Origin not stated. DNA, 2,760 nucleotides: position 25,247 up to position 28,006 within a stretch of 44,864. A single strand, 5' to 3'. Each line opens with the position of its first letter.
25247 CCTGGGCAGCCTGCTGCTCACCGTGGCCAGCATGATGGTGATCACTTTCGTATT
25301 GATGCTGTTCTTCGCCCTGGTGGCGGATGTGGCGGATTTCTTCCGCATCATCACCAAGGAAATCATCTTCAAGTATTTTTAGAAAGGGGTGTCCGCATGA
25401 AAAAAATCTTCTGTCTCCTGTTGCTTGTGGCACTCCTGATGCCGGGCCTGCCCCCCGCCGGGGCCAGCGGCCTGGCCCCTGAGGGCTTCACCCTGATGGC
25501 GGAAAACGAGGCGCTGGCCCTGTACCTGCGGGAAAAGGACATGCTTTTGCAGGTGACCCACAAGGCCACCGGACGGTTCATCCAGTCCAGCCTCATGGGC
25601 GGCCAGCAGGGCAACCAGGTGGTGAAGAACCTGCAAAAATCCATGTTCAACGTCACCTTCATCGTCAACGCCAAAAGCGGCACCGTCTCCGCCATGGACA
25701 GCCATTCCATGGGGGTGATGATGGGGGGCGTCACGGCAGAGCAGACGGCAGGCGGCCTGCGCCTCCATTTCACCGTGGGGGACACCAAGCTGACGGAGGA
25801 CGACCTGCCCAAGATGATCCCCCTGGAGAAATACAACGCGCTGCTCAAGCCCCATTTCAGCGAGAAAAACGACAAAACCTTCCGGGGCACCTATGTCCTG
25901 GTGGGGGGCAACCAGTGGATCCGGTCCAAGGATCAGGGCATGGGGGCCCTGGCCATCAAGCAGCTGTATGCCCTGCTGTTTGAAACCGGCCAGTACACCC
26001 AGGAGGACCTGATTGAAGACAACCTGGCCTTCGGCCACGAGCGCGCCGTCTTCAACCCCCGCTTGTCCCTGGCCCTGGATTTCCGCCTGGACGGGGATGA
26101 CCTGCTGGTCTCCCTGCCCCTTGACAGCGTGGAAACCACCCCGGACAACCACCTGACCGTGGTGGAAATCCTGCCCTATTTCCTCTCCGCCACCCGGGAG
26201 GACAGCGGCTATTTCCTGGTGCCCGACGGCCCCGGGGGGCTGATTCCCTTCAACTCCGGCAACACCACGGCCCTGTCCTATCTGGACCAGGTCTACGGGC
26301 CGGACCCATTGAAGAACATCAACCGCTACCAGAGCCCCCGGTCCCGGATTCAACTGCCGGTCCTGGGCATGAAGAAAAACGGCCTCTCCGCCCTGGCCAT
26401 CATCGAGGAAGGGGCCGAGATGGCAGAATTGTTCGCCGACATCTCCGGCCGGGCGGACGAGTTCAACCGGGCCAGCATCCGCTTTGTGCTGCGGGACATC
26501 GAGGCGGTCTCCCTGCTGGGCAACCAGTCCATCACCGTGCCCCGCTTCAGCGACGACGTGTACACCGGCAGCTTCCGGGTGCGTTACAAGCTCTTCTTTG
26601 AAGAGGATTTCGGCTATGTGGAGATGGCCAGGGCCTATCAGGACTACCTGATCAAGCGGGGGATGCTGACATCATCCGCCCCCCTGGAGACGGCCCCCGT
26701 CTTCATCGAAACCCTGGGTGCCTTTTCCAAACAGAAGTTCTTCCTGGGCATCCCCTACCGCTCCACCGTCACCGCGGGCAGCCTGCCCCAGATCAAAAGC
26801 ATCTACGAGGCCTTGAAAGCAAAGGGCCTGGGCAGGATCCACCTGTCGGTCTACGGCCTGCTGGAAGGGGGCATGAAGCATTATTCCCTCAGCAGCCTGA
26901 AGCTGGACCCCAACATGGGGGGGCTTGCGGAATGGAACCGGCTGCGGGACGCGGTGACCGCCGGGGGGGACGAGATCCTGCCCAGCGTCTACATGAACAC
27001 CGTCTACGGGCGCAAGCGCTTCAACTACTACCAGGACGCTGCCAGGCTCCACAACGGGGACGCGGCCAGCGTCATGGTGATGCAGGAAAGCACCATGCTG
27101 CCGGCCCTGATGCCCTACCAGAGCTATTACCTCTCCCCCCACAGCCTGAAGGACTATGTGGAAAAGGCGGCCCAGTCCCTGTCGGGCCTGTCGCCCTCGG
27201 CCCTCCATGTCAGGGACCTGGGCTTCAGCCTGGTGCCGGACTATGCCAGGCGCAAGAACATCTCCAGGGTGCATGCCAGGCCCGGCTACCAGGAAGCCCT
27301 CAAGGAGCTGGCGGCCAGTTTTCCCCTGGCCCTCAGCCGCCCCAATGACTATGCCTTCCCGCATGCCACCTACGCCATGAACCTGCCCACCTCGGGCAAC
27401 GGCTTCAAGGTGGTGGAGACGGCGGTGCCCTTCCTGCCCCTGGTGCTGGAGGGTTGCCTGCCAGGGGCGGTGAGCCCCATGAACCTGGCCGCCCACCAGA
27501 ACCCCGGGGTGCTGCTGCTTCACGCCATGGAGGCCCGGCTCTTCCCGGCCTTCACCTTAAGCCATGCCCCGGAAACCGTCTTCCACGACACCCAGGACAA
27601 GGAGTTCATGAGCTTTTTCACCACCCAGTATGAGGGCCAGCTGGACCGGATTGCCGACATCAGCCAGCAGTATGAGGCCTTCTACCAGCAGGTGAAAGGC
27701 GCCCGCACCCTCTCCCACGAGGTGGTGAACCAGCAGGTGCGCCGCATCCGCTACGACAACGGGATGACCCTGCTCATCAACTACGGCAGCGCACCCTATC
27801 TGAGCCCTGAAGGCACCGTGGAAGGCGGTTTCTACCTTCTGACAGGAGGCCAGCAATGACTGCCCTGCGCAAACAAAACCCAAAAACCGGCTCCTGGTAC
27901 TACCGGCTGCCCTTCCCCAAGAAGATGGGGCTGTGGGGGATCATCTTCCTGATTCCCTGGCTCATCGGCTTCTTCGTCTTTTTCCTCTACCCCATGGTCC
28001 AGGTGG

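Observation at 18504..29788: Uncharacterised eight-gene envelope system: CBM-fused giant binding protein, two permease pairs and an NHL-propeller/Yip1/DUF5696-like trio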

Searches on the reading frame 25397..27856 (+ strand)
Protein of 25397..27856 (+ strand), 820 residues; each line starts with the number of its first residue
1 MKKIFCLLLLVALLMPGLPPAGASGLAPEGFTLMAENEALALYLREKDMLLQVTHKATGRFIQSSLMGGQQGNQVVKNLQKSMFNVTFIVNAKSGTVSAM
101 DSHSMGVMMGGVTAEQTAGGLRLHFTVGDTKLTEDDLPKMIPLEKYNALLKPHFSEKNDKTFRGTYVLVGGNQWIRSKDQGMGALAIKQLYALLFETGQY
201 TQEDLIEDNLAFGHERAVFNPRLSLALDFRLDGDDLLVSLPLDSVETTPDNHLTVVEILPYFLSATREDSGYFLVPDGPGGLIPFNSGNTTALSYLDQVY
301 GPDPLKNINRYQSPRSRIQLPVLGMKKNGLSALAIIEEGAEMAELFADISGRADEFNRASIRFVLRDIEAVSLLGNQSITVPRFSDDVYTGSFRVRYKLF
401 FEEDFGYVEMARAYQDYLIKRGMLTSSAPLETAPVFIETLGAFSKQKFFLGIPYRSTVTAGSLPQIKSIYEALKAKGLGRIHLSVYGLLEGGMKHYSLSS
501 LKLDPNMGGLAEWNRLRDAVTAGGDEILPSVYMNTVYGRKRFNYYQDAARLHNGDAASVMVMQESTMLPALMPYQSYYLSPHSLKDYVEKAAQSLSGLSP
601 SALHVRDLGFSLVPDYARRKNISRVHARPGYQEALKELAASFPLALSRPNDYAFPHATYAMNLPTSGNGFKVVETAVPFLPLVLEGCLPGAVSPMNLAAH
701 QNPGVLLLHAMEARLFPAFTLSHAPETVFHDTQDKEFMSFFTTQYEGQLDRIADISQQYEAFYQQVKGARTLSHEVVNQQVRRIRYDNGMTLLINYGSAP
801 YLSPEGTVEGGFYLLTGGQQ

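Call 4: search_protein_families(library=pfam, proteins=[window:25397-27856:+], max_evalue=0.01)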
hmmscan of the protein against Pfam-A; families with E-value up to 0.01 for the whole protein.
window:25397-27856:+ (820 aa): 1 family
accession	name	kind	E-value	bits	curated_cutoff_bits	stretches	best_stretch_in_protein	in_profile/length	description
PF18952.6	DUF5696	-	1.2e-138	463.8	25.6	1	203-810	2-609/612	Family of unknown function (DUF5696)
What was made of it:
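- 25397..27859 (+): Secreted 820-aa DUF5696 protein with a GH129/GH101-like three-domain fold. Pfam E 1e-138 (call 4).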

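Call 5: search_protein_families(library=ncbifam, proteins=[window:25397-27856:+], max_evalue=0.01)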
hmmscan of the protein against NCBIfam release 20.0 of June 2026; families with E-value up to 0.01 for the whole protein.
window:25397-27856:+ (820 aa): 0 families

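Call 9: find_homologous_proteins(query=window:25397-27856:+)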
Query window:25397-27856:+ (820 aa): 40 proteins with E <= 0.001 among 8000 candidates.
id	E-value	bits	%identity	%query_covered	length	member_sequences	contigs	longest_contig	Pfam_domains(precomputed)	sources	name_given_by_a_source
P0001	0.0e+0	1826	99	100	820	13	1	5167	PF18952.7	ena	-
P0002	0.0e+0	1568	86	97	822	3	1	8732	PF18952.7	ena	-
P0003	0.0e+0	1422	76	100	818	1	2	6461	PF18952.7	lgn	-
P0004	0.0e+0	1363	75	96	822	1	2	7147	PF18952.7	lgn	-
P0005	0.0e+0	1181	65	96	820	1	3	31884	PF18952.7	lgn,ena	-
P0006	0.0e+0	1158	64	97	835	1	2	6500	PF18952.7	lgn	-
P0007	5.4e-226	771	46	97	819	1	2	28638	PF18952.7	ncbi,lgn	-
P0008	9.9e-221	753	44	100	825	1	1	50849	PF18952.7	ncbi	-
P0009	1.8e-219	749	44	95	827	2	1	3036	PF18952.7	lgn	-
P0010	1.3e-206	707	42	97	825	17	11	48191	PF18952.7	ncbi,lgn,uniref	ncbi:MAG: DUF5696 domain-containing protein [Treponema phagedenis]|uniref:DUF5696 domain-containing 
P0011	2.2e-194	666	42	97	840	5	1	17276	PF18952.7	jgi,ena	-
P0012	8.3e-192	658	41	96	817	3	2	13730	PF18952.7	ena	-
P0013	3.3e-191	656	41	99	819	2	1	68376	PF18952.7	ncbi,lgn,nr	ncbi:MAG: DUF5696 domain-containing protein [Bacillota bacterium]|nr:DUF5696 domain-containing prote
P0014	7.2e-191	655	41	97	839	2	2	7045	PF18952.7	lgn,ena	-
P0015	1.7e-189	650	41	100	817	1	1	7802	PF18952.7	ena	-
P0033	8.6e-81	291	27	96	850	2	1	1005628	PF18952.7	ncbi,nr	ncbi:DUF5696 domain-containing protein [Paenibacillus phyllosphaerae]|nr:DUF5696 domain-containing p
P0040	2.2e-21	94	22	70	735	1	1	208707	PF18952.7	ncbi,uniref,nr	ncbi:DUF5696 domain-containing protein [Paenibacillus eucommiae]|uniref:Uncharacterized protein n=1 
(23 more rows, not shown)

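Call 12: find_encoding_contigs(protein=P0008, flank=10000, max_places=2)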
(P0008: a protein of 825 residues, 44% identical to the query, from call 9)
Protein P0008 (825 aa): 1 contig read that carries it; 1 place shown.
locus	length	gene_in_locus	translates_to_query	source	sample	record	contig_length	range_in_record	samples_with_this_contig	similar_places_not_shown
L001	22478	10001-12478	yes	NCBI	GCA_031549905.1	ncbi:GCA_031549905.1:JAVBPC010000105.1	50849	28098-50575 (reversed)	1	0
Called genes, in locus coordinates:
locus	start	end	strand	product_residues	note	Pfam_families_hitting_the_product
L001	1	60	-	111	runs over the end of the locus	?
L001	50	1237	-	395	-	PF01790:LGT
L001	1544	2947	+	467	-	PF13416:SBP_bac_8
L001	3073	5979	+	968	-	PF01547:SBP_bac_1, PF13416:SBP_bac_8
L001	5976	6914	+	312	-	PF00528:BPD_transp_1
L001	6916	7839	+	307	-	PF00528:BPD_transp_1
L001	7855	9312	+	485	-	-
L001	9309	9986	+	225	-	PF04893:Yip1 (weak)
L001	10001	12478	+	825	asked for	PF18952:DUF5696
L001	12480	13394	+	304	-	-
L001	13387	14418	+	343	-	PF00528:BPD_transp_1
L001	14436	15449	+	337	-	PF00704:Glyco_hydro_18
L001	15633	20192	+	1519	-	PF21226:MalQ_N (faint), PF16640:Big_3_5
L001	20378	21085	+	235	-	PF01476:LysM, PF23472:LysM2_CERK1_LYK3_4_5 (faint), PF23473:LysM3_LYK4_5 (faint), PF23457:LysM2_NFP (weak), PF01476:LysM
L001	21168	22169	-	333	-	PF00106:adh_short, PF01073:3Beta_HSD, PF01370:Epimerase, PF02719:Polysacc_synt_2, PF04321:RmlD_sub_bind, PF08659:KR (weak), PF13460:NAD_binding_10, PF16363:GDP_Man_Dehyd, +1 more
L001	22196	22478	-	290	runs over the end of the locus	PF02645:DegV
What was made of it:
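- GH18 and LysM neighbours occur in L001 (call 12).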

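Call 13: find_encoding_contigs(protein=P0010, flank=10000, max_places=2)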
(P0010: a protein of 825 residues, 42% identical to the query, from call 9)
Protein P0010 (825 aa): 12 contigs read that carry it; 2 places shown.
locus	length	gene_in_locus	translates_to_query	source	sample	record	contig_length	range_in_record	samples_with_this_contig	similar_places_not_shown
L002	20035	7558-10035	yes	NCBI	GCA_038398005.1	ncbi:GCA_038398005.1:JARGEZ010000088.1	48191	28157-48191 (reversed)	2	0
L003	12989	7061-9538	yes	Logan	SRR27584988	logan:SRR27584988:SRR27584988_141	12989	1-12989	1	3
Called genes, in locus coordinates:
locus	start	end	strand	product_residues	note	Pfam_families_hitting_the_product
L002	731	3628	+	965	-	PF01547:SBP_bac_1, PF13416:SBP_bac_8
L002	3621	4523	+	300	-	PF00528:BPD_transp_1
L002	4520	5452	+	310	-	PF00528:BPD_transp_1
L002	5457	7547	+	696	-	PF04893:Yip1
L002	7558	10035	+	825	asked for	PF18952:DUF5696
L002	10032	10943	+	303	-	-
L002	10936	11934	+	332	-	PF00528:BPD_transp_1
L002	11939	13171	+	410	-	PF09112:N-glycanase_N, PF09113:N-glycanase_C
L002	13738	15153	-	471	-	PF01554:MatE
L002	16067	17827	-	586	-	PF00224:PK, PF02887:PK_C, PF00391:PEP-utilizers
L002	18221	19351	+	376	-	-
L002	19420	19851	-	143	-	PF01957:NfeD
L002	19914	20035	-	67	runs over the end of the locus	PF01197:Ribosomal_L31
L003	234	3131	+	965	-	PF01547:SBP_bac_1, PF13416:SBP_bac_8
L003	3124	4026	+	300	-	PF00528:BPD_transp_1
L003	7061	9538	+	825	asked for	PF18952:DUF5696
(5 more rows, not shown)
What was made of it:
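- PNGase F-like in Treponema (call 13).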

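Call 15: find_encoding_contigs(protein=P0013, flank=10000, max_places=1)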
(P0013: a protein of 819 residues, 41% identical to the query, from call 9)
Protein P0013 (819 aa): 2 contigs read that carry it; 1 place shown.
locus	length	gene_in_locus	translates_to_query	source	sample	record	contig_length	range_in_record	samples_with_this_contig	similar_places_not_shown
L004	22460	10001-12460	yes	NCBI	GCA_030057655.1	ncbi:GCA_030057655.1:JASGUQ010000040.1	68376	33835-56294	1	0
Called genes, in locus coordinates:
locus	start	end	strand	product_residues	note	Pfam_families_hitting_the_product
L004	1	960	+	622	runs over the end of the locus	PF04205:FMN_bind, PF01946:Thi4 (faint), PF00890:FAD_binding_2, PF01266:DAO, PF03486:HI0933_like (faint), PF07992:Pyr_redox_2 (faint), PF12831:FAD_oxidored, PF00890:FAD_binding_2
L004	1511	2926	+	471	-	-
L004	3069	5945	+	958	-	PF01547:SBP_bac_1, PF13416:SBP_bac_8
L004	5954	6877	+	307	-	PF00528:BPD_transp_1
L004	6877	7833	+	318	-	PF00528:BPD_transp_1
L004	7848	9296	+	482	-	-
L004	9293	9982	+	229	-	PF04893:Yip1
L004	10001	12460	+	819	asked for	PF18952:DUF5696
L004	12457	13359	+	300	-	PF00528:BPD_transp_1 (weak)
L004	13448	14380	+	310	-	PF00528:BPD_transp_1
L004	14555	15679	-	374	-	PF00226:DnaJ, PF01556:DnaJ_C, PF00684:DnaJ_CXXCXGXG, PF27439:DnaJ_C_2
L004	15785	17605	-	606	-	PF00012:HSP70, PF06723:MreB_Mbl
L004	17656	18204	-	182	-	PF01025:GrpE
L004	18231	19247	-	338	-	PF03444:WHD_HrcA (faint), PF01628:HrcA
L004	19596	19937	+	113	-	PF01638:HxlR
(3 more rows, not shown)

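Call 16: find_encoding_contigs(protein=P0033, flank=10000, max_places=1)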
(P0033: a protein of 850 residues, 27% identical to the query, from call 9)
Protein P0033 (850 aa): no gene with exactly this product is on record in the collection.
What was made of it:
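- Tried and rejected: P0033 was not on record (call 16).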

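Call 17: find_encoding_contigs(protein=P0040, flank=10000, max_places=1)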
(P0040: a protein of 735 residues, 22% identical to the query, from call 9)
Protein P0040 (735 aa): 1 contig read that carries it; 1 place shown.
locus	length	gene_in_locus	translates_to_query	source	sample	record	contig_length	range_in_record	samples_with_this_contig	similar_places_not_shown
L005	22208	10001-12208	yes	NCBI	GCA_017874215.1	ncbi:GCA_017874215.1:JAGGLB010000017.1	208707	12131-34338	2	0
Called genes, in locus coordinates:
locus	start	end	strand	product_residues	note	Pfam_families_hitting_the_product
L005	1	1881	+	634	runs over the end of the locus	-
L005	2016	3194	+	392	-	PF02463:SMC_N (weak), PF03215:Rad17 (weak), PF00005:ABC_tran, PF08402:TOBE_2 (faint), PF13304:AAA_21 (faint), PF17912:OB_MalK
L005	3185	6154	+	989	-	PF01547:SBP_bac_1, PF13416:SBP_bac_8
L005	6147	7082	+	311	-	PF00528:BPD_transp_1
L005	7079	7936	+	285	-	PF00528:BPD_transp_1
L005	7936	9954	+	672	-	PF01436:NHL (weak), PF04893:Yip1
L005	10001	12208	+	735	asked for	PF18952:DUF5696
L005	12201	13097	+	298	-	PF00528:BPD_transp_1 (weak)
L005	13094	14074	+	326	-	PF00528:BPD_transp_1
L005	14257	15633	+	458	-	PF01547:SBP_bac_1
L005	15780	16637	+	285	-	PF01073:3Beta_HSD, PF01370:Epimerase, PF02719:Polysacc_synt_2, PF04321:RmlD_sub_bind (weak), PF07993:NAD_binding_4 (faint), PF13460:NAD_binding_10, PF16363:GDP_Man_Dehyd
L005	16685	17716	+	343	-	PF03786:UxuA, PF01261:AP_endonuc_2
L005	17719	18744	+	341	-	PF03786:UxuA, PF01261:AP_endonuc_2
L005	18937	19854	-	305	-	PF00248:Aldo_ket_red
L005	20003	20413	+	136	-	PF00376:MerR, PF13411:MerR_1, PF09278:MerR-DNA-bind (weak)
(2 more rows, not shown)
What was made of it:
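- On CUT1 (MalEFGK2-type) ABC importer: A MalK-type gene sits directly upstream in P. eucommiae (call 17).
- The order also holds at 20-27% DUF5696 identity in Paenibacillus, and in Treponema (calls 13, 17). A MalK-type ATPase lies directly upstream in P. eucommiae (call 17).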

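Call 19: find_related_loci(query=A1, collection=genome_contigs, flank=10000)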
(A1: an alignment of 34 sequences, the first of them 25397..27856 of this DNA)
Query A1 (820 aa) in genome_contigs; peptide patterns used: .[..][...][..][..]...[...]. (x = any residue, [..] = any of these).
600 stretches matched a pattern (row limit reached: there are more); 559 encode a relative of the query (tblastn E <= 1e-3); the best 80 are kept; 80 distinct loci.
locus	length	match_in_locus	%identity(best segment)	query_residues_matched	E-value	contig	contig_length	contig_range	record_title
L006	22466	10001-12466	42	1-799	0e+0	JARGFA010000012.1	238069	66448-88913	MAG: Treponema sp. isolate A13_2001-3 k141_209197, whole genome shotgun sequence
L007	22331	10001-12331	42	30-799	0e+0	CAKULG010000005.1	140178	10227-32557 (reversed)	MAG: uncultured Clostridia bacterium isolate REFINED_METABAT215_TOP10_CONTIGS_1500_ASSEMBLY_K77_MERGED__Hadza_MoBio_hadz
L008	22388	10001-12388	40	24-819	0e+0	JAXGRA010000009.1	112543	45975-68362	MAG: Christensenellales bacterium isolate AnMBR.bin339 bin339_9, whole genome shotgun sequence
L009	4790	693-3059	39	29-817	0e+0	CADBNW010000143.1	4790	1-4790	MAG: uncultured Clostridiales bacterium isolate RUG14130 genome assembly, contig: RUG14130_asm_143, whole genome shotgun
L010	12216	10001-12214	42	1-742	2e-167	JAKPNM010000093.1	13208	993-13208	MAG: Bacillota bacterium isolate JPAS_metabat.97 k141_538627, whole genome shotgun sequence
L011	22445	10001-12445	33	10-816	1e-161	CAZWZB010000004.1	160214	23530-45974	MAG TPA_asm: uncultured Eubacteriales bacterium isolate SRP242652_co1_77 genome assembly, contig: NODE_54_length_160214_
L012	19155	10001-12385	46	27-819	0e+0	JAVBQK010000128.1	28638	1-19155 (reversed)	MAG: Eubacteriales bacterium isolate EPI_MAG_00165 c_000010654649, whole genome shotgun sequence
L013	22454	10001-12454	39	1-819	6e-179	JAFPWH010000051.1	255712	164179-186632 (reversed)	MAG: Clostridia bacterium isolate RGIG1533 Goat_Abomasum-5__c433288, whole genome shotgun sequence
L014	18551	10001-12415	30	27-815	9e-111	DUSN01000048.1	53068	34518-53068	MAG TPA_asm: Clostridiales bacterium isolate AS04akNAM_22 36210_AS04, whole genome shotgun sequence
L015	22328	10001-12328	30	30-800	2e-108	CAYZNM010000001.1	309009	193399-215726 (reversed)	MAG TPA_asm: uncultured Eubacteriales bacterium isolate SRP242652_co1_111 genome assembly, contig: NODE_5_length_309009_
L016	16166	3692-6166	30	1-801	1e-105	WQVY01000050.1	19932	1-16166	MAG: Defluviitaleaceae bacterium isolate Emb289P1bin52 Ga0123355_10004679, whole genome shotgun sequence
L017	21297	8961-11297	28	30-797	2e-104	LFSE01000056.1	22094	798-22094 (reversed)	MAG: Clostridiales bacterium DTU074 scaffold43262, whole genome shotgun sequence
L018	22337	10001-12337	31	31-797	6e-118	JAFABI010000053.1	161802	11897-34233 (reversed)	MAG: Bacillota bacterium isolate OH_SBB_121 k127_132721, whole genome shotgun sequence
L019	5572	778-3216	29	1-796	1e-102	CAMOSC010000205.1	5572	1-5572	MAG: uncultured Clostridia bacterium isolate SRR873601_bin.66_metaWRAP_v1.3_MAG genome assembly, contig: NODE_49069_leng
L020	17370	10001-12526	28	1-815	4e-99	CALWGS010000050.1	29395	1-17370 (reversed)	MAG: uncultured Lachnospiraceae bacterium isolate E27__bin416 genome assembly, contig: E27__k127_6760743, whole genome s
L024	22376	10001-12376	28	30-817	6e-89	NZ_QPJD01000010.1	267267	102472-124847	Paenibacillus prosopidis strain CECT 7506 Ga0244617_110, whole genome shotgun sequence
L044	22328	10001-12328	44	30-800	0e+0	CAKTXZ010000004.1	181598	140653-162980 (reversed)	MAG: uncultured Clostridia bacterium isolate REFINED_METABAT215_TOP10_CONTIGS_1500_ASSEMBLY_K77_MERGED__Hadza_MoBio_hadz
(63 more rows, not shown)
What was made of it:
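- At least 559 DUF5696 loci exist in species-representative genomes (call 19).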

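Call 26: predict_structure(alignment_id=A1)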
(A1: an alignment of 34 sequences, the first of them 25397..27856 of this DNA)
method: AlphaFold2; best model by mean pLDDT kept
length: 820 residues; sequences in the alignment: 34
mean_pLDDT: 90.3   pTM: 0.87
mean pLDDT of the five models: 90.3, 90.1, 89.3, 89.1, 88.6
residues with pLDDT >= 90: 555; 70-90: 233; 50-70: 22; < 50: 10
segments of 3 or more residues with pLDDT < 50: 17-25
pLDDT, mean of each block of 10 residues (from residue 1): 74 56 58 94 91 93 76 81 91 86 87 91 87 84 93 92 90 85 83 89 87 77 92 96 89 92 91 96 91 92 89 88 93 97 94 86 91 72 87 96 93 97 94 96 90 88 98 95 97 94 94 97 95 95 95 91 86 93 95 96 96 90 94 97 97 97 92 94 96 89 90 96 93 87 92 96 94 94 96 96 93 81
secondary structure, 60 per line:
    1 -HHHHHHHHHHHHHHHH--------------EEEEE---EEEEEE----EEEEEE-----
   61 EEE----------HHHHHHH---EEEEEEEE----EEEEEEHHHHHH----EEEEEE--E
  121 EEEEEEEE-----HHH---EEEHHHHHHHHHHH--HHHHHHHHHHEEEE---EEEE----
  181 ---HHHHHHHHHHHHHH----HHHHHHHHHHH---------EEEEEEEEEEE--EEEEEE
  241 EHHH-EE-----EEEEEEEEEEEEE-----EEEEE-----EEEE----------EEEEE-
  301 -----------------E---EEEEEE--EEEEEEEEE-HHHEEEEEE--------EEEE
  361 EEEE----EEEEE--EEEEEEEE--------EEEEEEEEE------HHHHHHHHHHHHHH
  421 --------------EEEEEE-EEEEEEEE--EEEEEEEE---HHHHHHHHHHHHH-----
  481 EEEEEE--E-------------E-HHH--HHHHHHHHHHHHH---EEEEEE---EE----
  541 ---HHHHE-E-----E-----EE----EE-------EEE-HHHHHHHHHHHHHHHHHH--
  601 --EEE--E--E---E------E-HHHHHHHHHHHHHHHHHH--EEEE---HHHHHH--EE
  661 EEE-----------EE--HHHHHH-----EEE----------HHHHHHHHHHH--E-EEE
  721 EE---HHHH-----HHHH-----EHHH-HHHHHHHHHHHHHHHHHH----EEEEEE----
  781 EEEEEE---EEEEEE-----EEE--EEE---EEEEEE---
elements in order (helices of 4 or more, strands of 3 or more residues): H2-17 E32-36 E40-45 E50-55 E61-63 H74-80 E84-91 E96-101 H102-107 E112-117 E120-128 E140-142 H143-153 H156-165 E166-169 E173-176 H184-197 H202-212 E222-232 E235-241 E253-265 E271-275 E281-284 E295-299 E322-327 E330-338 E343-348 E357-364 E369-373 E376-383 E392-400 H407-420 E435-440 E442-449 E452-459 H463-475 E481-486 H510-522 E526-531 H544-547 E577-579 H581-598 E603-605 H624-641 E644-647 H651-656 E659-663 H679-684 E690-692 H703-713 E718-722 H726-729 H735-738 H749-766 E771-776 E781-786 E790-795 E801-803 E806-808 E812-817
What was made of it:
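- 25397..27859 (+): AF2 pLDDT 90.3 (call 26).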
